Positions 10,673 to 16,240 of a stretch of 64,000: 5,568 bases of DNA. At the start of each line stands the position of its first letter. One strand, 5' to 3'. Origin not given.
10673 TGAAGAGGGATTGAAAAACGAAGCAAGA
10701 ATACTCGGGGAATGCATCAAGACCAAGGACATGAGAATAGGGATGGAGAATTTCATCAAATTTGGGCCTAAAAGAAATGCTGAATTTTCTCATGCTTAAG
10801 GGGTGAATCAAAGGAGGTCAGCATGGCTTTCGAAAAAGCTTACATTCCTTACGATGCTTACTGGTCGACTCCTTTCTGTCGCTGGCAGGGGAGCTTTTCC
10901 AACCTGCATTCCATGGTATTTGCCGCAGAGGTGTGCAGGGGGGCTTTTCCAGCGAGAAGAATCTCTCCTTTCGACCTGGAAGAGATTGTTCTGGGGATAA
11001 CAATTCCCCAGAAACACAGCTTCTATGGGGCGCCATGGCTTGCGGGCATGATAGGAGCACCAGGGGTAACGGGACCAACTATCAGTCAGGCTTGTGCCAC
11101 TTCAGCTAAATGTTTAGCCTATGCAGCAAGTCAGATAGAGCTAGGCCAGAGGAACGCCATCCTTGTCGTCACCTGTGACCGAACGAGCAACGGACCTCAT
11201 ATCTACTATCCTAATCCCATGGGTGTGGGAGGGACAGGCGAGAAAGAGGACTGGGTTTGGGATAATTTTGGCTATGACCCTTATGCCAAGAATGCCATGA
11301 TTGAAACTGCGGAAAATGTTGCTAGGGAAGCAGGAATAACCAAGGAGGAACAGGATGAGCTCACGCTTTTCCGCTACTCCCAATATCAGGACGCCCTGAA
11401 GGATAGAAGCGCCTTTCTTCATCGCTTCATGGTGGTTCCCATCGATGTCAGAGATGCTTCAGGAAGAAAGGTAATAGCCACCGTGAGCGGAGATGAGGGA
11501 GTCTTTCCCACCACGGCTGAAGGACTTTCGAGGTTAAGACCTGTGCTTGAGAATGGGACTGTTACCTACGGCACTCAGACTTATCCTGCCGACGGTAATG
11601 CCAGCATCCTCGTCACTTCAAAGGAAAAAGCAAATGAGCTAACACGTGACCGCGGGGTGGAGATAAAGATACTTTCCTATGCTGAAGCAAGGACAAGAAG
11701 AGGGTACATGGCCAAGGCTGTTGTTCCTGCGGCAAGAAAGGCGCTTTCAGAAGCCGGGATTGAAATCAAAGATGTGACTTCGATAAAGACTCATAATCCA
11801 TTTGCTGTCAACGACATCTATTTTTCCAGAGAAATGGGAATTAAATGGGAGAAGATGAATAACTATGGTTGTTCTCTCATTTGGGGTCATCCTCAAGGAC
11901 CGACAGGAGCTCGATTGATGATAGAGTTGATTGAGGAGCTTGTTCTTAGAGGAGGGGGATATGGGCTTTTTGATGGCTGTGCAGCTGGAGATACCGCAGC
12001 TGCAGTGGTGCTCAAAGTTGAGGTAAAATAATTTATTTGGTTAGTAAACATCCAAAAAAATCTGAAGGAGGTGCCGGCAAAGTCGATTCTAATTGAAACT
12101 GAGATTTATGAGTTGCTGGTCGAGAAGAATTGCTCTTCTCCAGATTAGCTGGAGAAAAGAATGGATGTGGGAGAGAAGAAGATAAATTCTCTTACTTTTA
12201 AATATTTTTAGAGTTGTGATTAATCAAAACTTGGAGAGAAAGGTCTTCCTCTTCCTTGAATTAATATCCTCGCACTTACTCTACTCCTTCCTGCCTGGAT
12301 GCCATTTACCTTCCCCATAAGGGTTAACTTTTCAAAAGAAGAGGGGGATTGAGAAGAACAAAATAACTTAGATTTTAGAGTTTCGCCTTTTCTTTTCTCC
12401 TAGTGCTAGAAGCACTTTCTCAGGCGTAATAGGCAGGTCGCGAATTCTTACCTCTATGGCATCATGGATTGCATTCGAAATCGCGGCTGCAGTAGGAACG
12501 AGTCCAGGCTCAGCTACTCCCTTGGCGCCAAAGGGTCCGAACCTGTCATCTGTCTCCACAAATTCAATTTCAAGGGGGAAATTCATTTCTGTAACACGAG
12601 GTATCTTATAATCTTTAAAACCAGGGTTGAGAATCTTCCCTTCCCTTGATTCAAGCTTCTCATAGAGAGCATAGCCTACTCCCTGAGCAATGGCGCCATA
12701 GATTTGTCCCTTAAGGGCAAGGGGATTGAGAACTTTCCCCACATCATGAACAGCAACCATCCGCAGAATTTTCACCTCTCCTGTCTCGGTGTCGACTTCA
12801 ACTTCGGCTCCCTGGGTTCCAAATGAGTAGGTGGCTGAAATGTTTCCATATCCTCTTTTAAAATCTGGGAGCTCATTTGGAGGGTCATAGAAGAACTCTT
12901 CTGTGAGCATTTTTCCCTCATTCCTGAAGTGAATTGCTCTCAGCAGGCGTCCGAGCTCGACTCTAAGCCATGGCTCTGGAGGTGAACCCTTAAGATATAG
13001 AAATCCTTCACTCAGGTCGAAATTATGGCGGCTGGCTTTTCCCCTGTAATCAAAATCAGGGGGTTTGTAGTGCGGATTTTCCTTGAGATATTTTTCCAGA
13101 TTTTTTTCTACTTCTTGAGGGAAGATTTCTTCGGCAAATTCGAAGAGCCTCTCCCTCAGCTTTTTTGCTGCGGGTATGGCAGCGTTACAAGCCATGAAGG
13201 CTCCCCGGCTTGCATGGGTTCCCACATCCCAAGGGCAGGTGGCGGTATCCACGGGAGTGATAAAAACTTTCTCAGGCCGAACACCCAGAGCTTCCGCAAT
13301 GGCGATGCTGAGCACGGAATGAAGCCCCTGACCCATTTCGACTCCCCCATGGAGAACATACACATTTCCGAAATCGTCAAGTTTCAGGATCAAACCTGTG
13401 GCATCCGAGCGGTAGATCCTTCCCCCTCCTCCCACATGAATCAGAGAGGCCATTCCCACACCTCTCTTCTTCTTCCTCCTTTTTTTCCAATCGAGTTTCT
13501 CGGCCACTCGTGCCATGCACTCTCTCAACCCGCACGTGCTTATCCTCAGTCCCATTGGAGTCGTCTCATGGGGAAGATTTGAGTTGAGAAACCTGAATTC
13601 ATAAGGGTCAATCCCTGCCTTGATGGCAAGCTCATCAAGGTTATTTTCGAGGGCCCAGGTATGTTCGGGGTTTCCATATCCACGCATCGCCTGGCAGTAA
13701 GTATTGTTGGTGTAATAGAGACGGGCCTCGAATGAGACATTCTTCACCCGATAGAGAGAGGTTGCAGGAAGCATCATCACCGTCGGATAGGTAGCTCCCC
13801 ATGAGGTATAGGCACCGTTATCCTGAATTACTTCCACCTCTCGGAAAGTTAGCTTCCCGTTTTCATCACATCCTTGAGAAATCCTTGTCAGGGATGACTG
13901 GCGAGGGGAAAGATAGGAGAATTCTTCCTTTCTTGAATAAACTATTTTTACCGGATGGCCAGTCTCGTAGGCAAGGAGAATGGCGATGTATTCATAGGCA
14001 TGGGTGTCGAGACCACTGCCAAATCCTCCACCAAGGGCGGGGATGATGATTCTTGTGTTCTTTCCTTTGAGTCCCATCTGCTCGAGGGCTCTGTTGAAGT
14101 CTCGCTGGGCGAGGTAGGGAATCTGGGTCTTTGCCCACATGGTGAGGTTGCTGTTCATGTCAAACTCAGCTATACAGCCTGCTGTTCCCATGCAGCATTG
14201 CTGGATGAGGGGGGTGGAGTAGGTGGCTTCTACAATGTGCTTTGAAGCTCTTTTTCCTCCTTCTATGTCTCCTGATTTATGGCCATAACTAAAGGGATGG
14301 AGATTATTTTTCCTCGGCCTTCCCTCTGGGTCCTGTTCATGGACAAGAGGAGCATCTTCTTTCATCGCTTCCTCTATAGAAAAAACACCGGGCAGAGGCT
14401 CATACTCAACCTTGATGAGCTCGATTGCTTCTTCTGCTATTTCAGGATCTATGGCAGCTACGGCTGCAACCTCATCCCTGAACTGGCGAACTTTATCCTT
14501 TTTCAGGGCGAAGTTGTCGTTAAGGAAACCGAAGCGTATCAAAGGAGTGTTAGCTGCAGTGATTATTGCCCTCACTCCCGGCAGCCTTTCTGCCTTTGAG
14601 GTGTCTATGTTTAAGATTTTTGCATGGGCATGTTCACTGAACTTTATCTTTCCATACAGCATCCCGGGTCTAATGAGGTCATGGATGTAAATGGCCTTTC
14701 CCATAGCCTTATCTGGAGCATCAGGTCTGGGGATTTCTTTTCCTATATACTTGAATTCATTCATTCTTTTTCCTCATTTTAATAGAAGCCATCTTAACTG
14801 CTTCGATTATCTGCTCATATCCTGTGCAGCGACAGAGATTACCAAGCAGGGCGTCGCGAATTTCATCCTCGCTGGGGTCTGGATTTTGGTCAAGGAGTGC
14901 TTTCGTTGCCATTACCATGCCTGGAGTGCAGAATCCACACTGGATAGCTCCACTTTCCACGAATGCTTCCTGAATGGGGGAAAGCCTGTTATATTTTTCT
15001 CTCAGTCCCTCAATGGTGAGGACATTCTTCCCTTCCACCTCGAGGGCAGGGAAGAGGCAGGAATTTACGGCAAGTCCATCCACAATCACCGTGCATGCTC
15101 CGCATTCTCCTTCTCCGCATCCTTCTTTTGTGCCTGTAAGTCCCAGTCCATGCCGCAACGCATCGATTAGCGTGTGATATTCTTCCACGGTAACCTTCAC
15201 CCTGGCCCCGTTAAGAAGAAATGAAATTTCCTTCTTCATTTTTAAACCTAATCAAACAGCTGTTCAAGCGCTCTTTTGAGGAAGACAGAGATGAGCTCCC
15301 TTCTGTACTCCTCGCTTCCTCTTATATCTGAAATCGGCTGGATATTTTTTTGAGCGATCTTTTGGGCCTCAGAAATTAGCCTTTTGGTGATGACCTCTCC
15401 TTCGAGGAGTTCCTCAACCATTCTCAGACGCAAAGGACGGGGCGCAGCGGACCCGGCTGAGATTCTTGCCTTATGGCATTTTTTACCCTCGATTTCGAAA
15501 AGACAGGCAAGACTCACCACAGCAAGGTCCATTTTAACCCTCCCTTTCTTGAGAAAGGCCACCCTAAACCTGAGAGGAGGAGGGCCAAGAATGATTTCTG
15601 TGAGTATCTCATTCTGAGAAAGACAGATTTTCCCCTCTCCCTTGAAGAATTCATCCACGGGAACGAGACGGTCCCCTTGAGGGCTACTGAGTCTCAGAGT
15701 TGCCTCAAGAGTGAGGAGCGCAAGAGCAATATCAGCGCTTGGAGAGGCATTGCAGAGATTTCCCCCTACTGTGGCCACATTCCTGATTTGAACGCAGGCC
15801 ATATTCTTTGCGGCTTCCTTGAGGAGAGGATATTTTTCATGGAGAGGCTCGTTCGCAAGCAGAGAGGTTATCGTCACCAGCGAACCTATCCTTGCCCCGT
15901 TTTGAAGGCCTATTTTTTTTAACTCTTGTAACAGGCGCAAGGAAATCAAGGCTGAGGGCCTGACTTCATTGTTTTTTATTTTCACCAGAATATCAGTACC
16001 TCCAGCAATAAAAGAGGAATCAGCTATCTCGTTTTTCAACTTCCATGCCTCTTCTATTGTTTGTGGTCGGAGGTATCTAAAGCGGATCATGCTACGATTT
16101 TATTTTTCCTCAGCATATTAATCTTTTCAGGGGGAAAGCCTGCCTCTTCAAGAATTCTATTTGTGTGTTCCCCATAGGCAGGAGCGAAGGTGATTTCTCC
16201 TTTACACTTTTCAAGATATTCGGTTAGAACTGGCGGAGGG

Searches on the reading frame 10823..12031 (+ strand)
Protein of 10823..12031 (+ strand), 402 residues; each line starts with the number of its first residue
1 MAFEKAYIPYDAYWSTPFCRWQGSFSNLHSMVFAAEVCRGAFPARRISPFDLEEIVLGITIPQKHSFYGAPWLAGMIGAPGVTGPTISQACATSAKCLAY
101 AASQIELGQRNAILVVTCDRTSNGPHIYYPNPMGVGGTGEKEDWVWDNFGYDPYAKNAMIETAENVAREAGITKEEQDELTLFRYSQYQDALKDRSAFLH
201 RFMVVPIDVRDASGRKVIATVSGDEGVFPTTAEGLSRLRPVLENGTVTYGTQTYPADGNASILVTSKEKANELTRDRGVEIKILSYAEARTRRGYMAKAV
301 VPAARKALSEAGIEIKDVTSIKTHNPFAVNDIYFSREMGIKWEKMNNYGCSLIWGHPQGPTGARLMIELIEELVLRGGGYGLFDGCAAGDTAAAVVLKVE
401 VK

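Call 64: search_protein_families(library=pfam, proteins=[window:10823-12031:+], max_evalue=0.00001)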
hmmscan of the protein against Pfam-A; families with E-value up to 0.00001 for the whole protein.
window:10823-12031:+ (402 aa): 2 families
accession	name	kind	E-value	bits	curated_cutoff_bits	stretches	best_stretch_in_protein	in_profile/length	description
PF00108.29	Thiolase_N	-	2.7e-25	89.6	26.4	1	16-267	9-259/260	Thiolase, N-terminal domain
PF02803.24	Thiolase_C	-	2e-21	76.3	27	1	282-398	6-122/123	Thiolase, C-terminal domain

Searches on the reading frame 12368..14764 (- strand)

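Call 64: search_protein_families(library=pfam, proteins=[window:12368-14764:-], max_evalue=0.00001)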
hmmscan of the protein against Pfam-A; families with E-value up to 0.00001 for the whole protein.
window:12368-14764:- (798 aa): 3 families
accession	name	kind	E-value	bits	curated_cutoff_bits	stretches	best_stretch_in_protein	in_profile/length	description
PF20256.3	MoCoBD_2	-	8.6e-71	239.2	27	1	426-727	18-282/283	Molybdopterin cofactor-binding domain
PF02738.23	MoCoBD_1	-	4.3e-60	203.3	27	1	161-394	12-243/244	Molybdopterin cofactor-binding domain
PF01315.27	Ald_Xan_dh_C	-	1.4e-26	93.4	31.3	1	22-125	2-110/110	Aldehyde oxidase and xanthine dehydrogenase, a/b hammerhead domain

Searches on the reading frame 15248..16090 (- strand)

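Call 64: search_protein_families(library=pfam, proteins=[window:15248-16090:-], max_evalue=0.00001)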
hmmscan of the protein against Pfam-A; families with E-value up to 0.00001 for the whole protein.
window:15248-16090:- (280 aa): 2 families
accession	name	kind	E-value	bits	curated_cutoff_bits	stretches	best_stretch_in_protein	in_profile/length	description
PF00941.27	FAD_binding_5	-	2.7e-46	157.9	27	1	3-168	2-167/170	FAD binding domain in molybdopterin dehydrogenase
PF03450.22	CO_deh_flav_C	-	3.9e-24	85.2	25.5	1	183-277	7-101/102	CO dehydrogenase flavoprotein C-terminal domain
